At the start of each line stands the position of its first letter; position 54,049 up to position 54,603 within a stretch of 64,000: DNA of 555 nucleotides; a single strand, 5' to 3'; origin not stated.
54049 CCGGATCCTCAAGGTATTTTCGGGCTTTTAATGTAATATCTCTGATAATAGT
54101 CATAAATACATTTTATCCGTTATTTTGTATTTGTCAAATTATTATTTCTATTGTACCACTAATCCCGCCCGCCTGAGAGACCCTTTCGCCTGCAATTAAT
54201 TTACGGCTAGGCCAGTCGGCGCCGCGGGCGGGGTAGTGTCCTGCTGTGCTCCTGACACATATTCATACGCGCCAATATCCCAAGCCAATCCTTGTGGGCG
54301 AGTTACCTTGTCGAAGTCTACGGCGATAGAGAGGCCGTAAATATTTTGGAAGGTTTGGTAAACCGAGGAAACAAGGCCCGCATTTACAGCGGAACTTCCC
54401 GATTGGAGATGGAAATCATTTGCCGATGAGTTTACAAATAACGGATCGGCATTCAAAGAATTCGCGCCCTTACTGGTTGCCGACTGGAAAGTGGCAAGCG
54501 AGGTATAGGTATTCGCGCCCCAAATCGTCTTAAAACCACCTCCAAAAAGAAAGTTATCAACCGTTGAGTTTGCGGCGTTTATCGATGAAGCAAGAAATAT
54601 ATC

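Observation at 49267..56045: Cell-surface protein locus with shared recombinogenic 5' and 3' boxes, hypervariable cores and stacked GC-rich 3'-module scars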

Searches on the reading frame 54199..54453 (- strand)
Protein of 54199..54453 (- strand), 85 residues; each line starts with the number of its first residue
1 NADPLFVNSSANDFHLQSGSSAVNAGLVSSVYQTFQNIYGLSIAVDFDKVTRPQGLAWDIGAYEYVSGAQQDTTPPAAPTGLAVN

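Call 73: search_protein_representatives(protein=window:54199-54453:-)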
Query: 85 residues. Proteins with E-value up to 0.001 (for the whole library): 4082; up to 1e-10: 436; up to 1e-30: 4. The best 150 are listed.
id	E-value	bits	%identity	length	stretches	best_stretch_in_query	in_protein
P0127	9.1e-48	175.8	100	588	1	1-85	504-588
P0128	1.5e-43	162.3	37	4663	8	3-66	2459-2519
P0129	1.2e-39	149.9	57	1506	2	2-80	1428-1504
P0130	1.0e-37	143.8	55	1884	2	1-76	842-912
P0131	7.5e-30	118.8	53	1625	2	3-83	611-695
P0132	3.7e-27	110.2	55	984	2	2-84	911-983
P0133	6.3e-27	109.4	52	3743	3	2-69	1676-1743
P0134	4.4e-25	103.6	43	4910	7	4-80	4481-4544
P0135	1.2e-24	102.2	60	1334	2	3-82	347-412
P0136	3.7e-24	100.6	49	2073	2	2-80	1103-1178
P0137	7.4e-24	99.7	51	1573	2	2-67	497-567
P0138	4.9e-23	97.1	38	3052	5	2-80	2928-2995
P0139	1.3e-22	95.7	42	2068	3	3-81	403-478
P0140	1.5e-22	95.5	46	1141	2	2-68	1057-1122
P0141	5.7e-22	93.7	59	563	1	1-85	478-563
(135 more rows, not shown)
